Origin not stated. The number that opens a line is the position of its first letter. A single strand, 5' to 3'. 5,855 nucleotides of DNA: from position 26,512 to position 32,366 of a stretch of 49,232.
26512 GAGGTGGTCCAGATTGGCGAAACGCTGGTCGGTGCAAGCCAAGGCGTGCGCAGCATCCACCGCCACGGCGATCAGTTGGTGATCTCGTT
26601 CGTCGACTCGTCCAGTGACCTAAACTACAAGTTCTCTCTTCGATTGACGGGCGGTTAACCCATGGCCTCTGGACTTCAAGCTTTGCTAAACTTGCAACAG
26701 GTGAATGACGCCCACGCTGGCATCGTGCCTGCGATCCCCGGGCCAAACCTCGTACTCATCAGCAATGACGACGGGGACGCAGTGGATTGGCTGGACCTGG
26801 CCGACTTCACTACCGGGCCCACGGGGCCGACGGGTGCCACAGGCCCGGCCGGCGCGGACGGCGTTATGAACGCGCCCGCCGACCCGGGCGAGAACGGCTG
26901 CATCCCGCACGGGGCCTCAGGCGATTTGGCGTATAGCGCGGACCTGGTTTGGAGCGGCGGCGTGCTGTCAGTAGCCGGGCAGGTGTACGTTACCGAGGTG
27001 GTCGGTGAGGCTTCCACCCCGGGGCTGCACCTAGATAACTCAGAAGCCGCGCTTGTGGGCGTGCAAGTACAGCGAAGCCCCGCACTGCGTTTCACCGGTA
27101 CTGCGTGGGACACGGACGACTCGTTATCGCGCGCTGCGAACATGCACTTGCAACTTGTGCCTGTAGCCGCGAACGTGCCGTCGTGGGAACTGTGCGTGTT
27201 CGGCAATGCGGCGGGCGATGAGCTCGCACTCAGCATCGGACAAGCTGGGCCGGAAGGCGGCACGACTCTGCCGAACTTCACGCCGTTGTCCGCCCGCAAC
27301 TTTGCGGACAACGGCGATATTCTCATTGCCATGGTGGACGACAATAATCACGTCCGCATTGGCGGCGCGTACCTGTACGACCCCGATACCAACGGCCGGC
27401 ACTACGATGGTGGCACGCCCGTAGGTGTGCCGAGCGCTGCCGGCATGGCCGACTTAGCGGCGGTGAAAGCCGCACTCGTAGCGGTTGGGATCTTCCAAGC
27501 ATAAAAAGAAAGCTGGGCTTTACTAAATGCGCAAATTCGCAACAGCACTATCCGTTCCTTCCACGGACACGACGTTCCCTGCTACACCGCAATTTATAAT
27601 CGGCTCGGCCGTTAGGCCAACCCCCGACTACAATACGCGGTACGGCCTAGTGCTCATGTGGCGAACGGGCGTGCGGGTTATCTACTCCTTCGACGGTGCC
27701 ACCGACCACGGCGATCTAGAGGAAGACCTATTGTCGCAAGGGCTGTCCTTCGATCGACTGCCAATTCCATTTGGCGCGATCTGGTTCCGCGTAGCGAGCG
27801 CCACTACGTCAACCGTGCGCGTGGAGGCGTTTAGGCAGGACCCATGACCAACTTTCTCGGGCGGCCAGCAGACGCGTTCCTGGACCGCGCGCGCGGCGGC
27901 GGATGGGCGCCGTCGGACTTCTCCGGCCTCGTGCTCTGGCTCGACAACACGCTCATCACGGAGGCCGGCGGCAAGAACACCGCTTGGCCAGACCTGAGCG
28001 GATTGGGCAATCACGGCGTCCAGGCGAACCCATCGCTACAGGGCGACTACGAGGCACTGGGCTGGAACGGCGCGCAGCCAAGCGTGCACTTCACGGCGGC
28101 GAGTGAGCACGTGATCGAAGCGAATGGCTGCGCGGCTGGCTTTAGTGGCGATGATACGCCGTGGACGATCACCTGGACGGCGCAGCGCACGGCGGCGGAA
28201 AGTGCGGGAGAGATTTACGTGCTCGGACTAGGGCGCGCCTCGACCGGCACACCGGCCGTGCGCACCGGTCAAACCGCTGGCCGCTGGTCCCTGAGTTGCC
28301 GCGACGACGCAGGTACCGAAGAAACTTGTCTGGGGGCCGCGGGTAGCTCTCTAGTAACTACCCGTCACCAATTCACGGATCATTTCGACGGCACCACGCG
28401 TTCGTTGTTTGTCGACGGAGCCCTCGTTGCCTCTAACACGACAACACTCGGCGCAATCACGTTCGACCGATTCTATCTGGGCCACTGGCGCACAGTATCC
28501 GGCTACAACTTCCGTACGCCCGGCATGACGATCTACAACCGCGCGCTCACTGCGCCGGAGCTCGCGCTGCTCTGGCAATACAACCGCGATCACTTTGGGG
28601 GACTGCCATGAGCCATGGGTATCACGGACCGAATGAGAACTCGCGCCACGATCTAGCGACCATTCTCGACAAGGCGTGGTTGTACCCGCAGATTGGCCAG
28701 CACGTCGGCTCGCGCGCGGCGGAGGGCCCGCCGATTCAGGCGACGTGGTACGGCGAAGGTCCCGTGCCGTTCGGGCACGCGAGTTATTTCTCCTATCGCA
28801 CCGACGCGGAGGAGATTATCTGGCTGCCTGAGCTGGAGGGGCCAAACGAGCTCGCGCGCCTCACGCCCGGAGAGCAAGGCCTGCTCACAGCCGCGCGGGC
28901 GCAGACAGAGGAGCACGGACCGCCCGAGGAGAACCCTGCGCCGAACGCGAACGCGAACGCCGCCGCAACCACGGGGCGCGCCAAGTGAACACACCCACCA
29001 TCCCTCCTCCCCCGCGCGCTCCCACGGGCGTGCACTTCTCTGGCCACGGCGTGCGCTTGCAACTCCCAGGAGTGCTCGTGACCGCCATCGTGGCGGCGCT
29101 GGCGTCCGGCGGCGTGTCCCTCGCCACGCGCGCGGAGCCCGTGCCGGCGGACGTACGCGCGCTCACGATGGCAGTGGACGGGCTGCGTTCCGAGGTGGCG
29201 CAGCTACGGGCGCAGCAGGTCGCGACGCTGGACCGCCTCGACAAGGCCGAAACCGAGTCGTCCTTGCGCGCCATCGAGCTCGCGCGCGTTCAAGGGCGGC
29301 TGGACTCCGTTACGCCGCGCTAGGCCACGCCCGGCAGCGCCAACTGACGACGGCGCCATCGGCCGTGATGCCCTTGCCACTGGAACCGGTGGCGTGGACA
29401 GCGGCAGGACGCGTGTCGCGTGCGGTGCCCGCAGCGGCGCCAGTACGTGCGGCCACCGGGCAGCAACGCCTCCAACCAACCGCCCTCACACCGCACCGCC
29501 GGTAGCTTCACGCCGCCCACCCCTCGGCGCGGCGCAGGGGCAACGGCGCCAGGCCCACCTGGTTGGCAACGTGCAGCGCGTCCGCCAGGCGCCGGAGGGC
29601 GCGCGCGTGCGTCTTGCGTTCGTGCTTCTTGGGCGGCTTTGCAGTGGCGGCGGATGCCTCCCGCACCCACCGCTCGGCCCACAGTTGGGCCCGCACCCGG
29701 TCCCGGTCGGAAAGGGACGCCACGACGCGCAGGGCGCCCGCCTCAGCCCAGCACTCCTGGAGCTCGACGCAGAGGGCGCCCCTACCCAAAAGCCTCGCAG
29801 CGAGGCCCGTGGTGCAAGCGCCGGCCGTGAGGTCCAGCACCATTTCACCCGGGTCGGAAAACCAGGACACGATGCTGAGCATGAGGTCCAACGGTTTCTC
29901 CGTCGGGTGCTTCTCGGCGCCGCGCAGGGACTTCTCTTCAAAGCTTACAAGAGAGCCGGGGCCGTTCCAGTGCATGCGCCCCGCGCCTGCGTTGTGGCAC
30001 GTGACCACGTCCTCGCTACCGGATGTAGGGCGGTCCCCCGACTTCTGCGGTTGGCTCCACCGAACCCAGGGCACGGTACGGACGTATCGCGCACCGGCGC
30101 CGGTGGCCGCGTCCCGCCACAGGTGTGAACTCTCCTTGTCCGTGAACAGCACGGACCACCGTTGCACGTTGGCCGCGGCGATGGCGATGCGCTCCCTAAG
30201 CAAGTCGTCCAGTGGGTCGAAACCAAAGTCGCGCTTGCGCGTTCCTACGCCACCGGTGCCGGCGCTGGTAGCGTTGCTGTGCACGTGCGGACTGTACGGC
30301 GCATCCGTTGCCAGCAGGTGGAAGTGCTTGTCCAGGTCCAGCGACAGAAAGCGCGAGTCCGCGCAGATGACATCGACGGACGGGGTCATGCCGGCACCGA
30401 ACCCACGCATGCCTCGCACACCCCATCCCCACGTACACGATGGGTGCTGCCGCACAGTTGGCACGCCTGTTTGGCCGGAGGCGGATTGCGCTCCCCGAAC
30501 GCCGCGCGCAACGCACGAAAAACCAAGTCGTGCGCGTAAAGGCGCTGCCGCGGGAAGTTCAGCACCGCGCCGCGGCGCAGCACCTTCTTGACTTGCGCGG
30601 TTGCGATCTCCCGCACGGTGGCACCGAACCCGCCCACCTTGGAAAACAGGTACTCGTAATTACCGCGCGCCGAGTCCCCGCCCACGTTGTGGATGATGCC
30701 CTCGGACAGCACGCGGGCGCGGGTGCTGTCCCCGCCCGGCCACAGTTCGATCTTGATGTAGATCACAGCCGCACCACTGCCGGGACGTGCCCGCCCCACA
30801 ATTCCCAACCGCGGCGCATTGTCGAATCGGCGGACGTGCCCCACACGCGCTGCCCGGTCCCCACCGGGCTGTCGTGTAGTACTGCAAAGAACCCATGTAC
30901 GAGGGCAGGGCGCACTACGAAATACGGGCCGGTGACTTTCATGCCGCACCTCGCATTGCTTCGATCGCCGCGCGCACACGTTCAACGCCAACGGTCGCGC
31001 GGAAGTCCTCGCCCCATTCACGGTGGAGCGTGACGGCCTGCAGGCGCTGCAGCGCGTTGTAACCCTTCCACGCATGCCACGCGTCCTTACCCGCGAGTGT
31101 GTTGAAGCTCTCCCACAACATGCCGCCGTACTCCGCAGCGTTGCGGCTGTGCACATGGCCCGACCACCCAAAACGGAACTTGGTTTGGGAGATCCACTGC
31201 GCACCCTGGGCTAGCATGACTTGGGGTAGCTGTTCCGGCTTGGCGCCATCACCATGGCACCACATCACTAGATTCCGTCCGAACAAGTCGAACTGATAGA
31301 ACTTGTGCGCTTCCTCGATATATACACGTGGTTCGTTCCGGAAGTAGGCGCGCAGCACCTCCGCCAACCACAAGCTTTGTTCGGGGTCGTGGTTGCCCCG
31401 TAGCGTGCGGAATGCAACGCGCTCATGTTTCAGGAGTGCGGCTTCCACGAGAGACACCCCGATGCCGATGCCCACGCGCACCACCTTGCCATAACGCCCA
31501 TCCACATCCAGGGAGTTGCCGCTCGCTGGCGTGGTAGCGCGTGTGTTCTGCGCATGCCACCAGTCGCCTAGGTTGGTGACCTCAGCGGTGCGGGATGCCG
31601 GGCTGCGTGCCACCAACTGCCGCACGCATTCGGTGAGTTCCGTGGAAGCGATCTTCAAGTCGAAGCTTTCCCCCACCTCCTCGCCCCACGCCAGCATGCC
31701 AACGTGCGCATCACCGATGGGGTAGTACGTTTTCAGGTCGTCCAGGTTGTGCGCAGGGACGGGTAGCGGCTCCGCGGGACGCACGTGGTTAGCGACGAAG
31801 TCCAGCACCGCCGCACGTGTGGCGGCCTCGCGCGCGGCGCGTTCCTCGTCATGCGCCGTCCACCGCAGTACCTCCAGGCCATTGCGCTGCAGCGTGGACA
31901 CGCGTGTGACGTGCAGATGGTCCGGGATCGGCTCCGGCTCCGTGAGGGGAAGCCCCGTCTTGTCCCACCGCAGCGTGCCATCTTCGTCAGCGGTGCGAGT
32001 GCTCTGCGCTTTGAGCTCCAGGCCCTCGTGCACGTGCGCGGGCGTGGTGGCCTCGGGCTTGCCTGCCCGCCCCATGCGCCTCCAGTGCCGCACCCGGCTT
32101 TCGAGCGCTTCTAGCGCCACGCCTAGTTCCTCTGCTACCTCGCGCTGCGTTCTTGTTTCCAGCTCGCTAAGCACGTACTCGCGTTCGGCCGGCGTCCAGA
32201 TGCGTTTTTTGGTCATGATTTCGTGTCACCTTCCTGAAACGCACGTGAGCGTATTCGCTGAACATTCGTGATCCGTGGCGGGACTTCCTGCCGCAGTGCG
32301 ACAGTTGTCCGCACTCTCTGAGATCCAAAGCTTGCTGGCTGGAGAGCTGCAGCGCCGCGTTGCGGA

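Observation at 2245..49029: Palindrome AAGCTT is strongly over-represented (38 hand-counted sites), in all codon phases and on both coding strands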

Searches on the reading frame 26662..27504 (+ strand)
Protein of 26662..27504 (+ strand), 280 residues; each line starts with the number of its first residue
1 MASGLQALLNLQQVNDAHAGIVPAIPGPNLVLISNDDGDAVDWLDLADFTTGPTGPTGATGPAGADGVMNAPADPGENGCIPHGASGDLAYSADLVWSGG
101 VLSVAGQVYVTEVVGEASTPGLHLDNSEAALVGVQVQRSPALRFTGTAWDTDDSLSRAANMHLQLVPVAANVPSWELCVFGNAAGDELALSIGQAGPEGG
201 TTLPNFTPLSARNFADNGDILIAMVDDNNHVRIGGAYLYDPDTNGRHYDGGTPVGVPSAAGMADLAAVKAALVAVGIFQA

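Call 45: search_protein_families(library=phrogs, proteins=[window:26662-27504:+], max_evalue=0.001)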
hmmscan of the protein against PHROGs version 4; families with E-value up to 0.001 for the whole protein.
window:26662-27504:+ (280 aa): 1 family
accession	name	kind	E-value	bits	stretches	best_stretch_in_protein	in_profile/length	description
phrog_18350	-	tail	0.00076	20.2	0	47-91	155-200/253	tail fiber protein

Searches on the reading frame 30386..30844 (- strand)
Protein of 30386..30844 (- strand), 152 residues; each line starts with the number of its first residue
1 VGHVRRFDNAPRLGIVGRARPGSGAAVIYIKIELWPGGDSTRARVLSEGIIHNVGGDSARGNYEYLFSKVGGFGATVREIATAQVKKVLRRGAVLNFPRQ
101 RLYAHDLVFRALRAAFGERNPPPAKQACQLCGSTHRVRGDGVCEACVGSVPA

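Call 11: search_protein_families(library=pfam, proteins=[window:30386-30844:-])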
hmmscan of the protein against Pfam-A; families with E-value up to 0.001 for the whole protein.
window:30386-30844:- (152 aa): 0 families

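Call 44: search_protein_families(library=phrogs, proteins=[window:30386-30844:-], max_evalue=0.001)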
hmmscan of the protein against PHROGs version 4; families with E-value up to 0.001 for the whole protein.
window:30386-30844:- (152 aa): 1 family
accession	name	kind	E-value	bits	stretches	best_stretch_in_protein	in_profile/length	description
phrog_8231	-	unknown function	9.5e-09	36.4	1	27-119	1-91/95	-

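Call 72: search_solved_structures(query=window:30386-30844:-, max_evalue=1)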
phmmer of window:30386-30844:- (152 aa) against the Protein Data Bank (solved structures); distinct sequences matched with E-value up to 1: 4.
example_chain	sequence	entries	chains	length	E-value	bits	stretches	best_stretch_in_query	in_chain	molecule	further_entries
3ce6_A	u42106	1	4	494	0.093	16.1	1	1-67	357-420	Adenosylhomocysteinase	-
2ziz_A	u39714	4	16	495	0.093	16.1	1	1-66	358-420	Adenosylhomocysteinase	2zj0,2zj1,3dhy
2ehh_A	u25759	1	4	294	0.33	14.3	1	76-134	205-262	Dihydrodipicolinate synthase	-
4v4n_Ae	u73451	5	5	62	0.4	14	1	114-146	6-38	50S ribosomal protein L37E | Large ribosomal subunit protein eL37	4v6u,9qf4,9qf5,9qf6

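Call 73: search_protein_families(library=padloc, proteins=[window:30386-30844:-], max_evalue=0.01)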
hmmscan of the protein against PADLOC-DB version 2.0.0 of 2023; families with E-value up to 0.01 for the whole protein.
window:30386-30844:- (152 aa): 0 families

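Call 81: find_related_loci(query=window:30386-30844:-, collection=viral_contigs, flank=10000)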
Query window:30386-30844:- (152 aa) in viral_contigs; peptide patterns used: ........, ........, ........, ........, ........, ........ (x = any residue, [..] = any of these).
11 stretches matched a pattern; 1 encode a relative of the query (tblastn E <= 1e-3); 1 distinct loci.
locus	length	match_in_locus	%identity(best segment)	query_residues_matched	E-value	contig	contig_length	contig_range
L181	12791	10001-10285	60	22-119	7e-34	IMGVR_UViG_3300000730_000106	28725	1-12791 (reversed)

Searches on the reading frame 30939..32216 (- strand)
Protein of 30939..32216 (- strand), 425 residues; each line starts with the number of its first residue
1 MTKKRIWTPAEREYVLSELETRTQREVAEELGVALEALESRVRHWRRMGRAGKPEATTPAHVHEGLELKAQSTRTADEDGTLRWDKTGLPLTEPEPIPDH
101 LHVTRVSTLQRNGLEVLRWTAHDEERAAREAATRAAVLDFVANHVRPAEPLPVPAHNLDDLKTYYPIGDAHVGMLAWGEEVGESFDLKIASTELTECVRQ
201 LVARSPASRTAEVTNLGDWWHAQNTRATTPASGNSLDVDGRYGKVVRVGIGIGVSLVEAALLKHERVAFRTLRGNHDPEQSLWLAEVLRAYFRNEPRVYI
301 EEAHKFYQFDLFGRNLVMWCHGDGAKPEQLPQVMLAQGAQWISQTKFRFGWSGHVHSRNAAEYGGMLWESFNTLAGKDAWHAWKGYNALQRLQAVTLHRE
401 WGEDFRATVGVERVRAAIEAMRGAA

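Call 11: search_protein_families(library=pfam, proteins=[window:30939-32216:-])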
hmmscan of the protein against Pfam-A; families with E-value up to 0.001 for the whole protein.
window:30939-32216:- (425 aa): 0 families

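Call 44: search_protein_families(library=phrogs, proteins=[window:30939-32216:-], max_evalue=0.001)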
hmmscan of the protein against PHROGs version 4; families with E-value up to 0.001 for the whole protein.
window:30939-32216:- (425 aa): 6 families
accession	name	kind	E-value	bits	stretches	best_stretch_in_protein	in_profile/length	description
phrog_704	-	DNA, RNA and nucleotide metabolism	9.4e-83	279.5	1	19-413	17-388/390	DNA repair exonuclease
phrog_20762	-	unknown function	8.7e-14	52.8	1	304-411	7-115/117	-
phrog_20703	-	unknown function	1.7e-11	45.5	1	97-233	99-235/258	-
phrog_284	-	DNA, RNA and nucleotide metabolism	1.7e-07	31.5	1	76-402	58-384/398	exonuclease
phrog_21891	-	unknown function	9.8e-06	27.3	1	283-392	6-114/130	-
phrog_323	-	transcription regulation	0.00011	22.8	1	3-75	145-211/319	transcriptional regulator, D5-like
